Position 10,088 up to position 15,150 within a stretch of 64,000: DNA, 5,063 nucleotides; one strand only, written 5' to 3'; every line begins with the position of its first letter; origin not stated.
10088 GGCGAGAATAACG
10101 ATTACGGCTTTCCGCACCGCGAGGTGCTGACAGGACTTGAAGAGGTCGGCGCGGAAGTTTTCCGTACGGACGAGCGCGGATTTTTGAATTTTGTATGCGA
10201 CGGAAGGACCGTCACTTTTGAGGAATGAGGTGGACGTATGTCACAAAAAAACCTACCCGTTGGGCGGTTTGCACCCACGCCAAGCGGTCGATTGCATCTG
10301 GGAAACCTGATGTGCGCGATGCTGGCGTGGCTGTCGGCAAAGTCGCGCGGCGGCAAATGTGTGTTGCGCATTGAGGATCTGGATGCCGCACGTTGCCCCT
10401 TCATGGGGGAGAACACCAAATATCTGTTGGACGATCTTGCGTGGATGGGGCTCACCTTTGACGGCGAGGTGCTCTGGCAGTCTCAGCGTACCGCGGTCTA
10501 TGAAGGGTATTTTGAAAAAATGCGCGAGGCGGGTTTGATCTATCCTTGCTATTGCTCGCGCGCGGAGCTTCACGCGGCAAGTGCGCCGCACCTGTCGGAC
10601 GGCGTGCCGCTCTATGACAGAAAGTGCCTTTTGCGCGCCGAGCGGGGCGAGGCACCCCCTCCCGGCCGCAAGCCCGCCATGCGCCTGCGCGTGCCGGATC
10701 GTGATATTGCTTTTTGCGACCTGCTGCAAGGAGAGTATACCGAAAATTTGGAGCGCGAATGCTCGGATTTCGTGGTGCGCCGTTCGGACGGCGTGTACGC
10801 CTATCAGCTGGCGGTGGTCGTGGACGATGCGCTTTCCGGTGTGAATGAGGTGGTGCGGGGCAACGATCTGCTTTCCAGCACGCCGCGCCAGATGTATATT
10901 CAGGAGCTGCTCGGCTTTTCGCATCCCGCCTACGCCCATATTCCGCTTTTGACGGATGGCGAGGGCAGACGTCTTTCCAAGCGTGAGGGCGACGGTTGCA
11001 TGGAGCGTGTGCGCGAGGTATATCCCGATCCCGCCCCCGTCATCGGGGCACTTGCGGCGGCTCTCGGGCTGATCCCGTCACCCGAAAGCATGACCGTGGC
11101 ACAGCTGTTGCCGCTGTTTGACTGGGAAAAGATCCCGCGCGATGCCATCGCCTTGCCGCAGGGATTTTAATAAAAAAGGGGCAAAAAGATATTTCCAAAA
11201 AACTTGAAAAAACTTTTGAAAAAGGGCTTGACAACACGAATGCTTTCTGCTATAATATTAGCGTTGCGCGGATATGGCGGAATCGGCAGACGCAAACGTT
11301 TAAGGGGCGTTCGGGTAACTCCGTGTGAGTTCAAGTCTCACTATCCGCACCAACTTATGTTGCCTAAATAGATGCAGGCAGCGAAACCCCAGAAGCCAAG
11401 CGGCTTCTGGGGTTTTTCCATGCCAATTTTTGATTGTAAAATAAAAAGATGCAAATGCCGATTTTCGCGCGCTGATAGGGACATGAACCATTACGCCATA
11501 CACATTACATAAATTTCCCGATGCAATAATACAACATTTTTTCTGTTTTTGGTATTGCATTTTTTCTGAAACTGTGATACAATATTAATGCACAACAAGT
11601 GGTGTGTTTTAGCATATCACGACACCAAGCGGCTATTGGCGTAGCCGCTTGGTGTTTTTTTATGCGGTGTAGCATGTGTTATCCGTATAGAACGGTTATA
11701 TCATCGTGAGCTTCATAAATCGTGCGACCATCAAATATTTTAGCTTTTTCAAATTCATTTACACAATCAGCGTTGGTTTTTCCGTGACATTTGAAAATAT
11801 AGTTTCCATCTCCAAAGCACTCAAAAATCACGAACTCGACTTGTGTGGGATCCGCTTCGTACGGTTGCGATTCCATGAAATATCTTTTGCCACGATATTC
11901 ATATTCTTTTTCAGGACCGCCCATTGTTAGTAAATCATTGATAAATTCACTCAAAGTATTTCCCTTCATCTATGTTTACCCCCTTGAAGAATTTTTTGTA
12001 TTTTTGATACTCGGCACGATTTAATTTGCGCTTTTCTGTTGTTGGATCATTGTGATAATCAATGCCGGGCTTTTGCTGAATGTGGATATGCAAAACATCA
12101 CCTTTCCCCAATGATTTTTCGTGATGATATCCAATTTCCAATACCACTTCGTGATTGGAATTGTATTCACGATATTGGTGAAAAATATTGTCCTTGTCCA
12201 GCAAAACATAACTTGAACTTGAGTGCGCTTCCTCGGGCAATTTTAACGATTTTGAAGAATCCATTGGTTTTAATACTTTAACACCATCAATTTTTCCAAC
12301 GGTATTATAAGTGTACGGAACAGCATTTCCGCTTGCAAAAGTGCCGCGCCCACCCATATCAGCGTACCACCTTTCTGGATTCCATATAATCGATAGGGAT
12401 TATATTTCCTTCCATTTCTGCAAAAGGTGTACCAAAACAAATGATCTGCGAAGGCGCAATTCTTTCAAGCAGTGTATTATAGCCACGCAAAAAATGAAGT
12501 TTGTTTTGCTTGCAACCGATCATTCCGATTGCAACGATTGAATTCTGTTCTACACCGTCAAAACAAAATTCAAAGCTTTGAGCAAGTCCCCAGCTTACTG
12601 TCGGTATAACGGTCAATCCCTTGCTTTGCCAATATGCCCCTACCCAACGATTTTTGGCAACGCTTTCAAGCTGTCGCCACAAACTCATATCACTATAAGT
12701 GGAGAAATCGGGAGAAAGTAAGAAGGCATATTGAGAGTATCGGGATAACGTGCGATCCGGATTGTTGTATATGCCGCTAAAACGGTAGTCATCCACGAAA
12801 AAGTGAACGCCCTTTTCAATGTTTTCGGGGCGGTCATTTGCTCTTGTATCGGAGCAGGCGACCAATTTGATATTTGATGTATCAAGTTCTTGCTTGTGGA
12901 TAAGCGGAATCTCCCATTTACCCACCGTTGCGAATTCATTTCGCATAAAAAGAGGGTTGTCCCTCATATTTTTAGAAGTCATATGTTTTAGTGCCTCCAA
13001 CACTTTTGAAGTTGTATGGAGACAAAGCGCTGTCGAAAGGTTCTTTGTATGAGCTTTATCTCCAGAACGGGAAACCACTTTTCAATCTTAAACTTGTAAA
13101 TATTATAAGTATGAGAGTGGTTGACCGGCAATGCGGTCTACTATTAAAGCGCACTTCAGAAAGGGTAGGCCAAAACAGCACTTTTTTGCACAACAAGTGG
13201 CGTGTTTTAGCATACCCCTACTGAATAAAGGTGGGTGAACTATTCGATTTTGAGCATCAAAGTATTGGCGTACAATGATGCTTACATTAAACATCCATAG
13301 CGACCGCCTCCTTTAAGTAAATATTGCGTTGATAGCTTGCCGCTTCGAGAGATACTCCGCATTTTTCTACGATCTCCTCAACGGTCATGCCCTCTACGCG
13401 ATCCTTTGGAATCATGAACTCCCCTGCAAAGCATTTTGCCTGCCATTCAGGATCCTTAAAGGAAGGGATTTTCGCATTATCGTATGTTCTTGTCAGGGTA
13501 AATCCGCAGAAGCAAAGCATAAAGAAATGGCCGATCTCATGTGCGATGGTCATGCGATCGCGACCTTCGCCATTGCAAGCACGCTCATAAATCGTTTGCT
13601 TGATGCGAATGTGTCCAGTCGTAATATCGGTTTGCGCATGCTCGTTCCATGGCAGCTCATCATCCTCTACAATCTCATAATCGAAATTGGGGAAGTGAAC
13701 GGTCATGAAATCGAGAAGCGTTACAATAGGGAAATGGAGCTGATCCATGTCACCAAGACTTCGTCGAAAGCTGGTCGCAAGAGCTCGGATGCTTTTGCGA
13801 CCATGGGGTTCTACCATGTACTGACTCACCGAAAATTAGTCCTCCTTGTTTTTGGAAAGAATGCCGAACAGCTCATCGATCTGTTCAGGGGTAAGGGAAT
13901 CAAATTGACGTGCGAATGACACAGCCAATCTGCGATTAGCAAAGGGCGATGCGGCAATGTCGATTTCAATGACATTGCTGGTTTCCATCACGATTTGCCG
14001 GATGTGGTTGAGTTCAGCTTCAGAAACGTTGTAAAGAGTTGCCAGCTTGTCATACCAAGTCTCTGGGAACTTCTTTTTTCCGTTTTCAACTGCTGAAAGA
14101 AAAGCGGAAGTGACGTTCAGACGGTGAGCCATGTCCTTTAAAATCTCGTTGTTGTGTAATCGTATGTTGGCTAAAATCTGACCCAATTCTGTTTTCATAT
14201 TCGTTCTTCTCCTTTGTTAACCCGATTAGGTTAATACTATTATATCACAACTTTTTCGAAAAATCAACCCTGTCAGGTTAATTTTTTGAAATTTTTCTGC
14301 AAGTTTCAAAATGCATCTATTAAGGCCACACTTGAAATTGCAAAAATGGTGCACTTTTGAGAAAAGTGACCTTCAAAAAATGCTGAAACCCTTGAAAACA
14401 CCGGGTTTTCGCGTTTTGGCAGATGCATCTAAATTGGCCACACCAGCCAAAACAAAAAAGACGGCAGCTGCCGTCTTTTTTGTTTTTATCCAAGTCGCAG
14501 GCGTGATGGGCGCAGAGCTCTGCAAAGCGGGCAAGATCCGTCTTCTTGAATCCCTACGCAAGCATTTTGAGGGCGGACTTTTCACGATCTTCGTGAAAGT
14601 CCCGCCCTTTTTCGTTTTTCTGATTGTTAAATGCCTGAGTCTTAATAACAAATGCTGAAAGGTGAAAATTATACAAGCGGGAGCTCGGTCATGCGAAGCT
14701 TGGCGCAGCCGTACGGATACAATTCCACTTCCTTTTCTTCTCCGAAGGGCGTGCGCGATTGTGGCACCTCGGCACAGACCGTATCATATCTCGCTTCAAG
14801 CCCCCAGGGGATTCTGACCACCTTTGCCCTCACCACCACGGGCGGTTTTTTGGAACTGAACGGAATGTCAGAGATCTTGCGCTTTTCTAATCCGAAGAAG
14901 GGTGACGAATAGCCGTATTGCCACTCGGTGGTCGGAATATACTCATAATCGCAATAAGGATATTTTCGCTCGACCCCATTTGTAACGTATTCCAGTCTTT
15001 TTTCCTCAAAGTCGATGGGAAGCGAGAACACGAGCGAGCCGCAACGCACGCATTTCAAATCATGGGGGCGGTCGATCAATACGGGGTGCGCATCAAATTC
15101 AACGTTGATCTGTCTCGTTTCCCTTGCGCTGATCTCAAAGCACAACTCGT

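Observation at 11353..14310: AT-rich block next to tRNA-Leu: XRE - ImmA/IrrE - DUF4417 - two small ORFs, without integrase or phage genes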

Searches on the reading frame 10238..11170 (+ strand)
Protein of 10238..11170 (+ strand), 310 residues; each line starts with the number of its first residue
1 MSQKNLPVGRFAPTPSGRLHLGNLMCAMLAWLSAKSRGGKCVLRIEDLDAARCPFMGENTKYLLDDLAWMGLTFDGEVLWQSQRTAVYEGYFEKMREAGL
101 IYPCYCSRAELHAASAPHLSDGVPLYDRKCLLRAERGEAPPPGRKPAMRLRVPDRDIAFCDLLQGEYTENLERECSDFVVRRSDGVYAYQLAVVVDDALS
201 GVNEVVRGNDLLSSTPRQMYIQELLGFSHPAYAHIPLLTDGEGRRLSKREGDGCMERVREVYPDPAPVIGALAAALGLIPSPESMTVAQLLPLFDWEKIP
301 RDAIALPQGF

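Call 39: find_encoding_contigs(protein=window:10238-11170:+, flank=8000, max_places=8)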
Protein window:10238-11170:+ (310 aa): 5 contigs read that carry it; 2 places shown.
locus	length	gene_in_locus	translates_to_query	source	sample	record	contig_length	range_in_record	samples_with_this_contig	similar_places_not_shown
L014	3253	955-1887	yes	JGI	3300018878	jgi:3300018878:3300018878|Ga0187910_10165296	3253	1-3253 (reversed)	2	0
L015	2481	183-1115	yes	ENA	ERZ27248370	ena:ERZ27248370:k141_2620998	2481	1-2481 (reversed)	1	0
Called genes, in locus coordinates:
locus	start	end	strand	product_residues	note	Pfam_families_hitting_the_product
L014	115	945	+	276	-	PF00753:Lactamase_B, PF12706:Lactamase_B_2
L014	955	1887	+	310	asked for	PF00749:tRNA-synt_1c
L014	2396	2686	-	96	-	-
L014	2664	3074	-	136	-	-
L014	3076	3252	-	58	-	?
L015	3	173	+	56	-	?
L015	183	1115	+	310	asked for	PF00749:tRNA-synt_1c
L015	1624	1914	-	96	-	-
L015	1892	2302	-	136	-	-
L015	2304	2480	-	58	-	?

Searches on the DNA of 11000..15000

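Call 55: search_rna_families(source=window, start=11000, end=15000, threshold=evalue, max_evalue=1)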
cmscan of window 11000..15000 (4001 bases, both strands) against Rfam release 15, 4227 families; matches with E-value up to 1: 5.
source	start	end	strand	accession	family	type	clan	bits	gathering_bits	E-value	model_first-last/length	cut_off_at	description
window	11268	11349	+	RF00005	tRNA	Gene; tRNA;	CL00001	46.2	29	6.8e-08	1-71/71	no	tRNA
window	11368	11421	+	RF02399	NsiR1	Gene; sRNA;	-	22.8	39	0.25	1-60/60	no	Nitrogen stress-induced RNA 1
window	11619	11746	-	RF02376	antisense_SR1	Gene; sRNA;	-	20.5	45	0.63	1-210/210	no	SR1 sRNA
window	14454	14605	-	RF02601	BASRCI337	Gene; sRNA;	-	19.8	229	0.097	1-191/191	no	Brucella sRNA CI337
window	14407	14541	-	RF01406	STnc500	Gene; sRNA;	-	14.4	44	0.8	1-285/285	no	STnc500 Hfq binding RNA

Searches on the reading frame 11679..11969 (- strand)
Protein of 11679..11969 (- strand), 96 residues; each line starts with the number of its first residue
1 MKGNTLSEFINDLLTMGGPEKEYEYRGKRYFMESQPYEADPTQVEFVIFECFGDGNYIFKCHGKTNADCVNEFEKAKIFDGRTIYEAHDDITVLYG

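Call 4: search_protein_families(library=pfam, proteins=[window:11679-11969:-], max_evalue=0.1)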
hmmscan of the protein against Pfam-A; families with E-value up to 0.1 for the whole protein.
window:11679-11969:- (96 aa): 0 families

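Call 5: search_protein_families(library=phrogs, proteins=[window:11679-11969:-], max_evalue=0.1)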
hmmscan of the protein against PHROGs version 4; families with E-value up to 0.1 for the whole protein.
window:11679-11969:- (96 aa): 0 families

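Call 6: search_protein_families(library=padloc, proteins=[window:11679-11969:-], max_evalue=0.1)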
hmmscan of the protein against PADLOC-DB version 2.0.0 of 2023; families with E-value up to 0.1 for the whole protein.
window:11679-11969:- (96 aa): 0 families

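Call 7: search_protein_families(library=ncbifam, proteins=[window:11679-11969:-], max_evalue=0.1)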
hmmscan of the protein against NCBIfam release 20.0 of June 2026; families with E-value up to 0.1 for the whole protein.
window:11679-11969:- (96 aa): 0 families

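Call 14: search_solved_structures(query=window:11679-11969:-, max_evalue=10)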
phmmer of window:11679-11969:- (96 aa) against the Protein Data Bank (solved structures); distinct sequences matched with E-value up to 10: 0.

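Call 20: search_dna_similar(query=window:11679-11969:-, collection=phages, mode=protein, max_rows=30, max_evalue=0.01)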
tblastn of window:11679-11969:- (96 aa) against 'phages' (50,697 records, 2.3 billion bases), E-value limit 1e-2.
No match.

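Call 97: find_homologous_proteins(query=window:11679-11969:-, max_evalue=0.001)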
Query window:11679-11969:- (96 aa): 123 proteins with E <= 0.001 among 124 candidates; the best 120 are listed.
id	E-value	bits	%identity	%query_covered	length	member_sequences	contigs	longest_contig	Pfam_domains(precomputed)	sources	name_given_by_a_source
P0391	1.3e-56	207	93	100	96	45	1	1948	-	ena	-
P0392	3.4e-56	205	93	100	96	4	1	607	-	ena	-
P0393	3.3e-55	202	91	100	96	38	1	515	-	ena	-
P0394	5.8e-55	202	90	100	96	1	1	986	-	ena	-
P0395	1.7e-49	184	81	100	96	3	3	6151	-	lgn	-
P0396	8.4e-48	179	81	100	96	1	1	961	-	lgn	-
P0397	1.6e-47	178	80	100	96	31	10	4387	-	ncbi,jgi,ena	-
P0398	3.1e-47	177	77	100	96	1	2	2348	-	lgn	-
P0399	3.2e-46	173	77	100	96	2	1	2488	-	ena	-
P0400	3.7e-46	173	77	100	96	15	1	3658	-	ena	-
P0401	3.7e-46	173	80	100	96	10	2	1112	-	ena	-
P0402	7.9e-46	172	79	100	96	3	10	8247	-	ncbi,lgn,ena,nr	ncbi:MAG: hypothetical protein IKH65_02725 [Clostridia bacterium]|nr:hypothetical protein [Clostridi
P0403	1.4e-45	171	77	100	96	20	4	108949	-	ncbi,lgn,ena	-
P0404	2.7e-45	170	75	100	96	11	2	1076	-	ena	-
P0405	3.3e-45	170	73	100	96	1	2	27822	-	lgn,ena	-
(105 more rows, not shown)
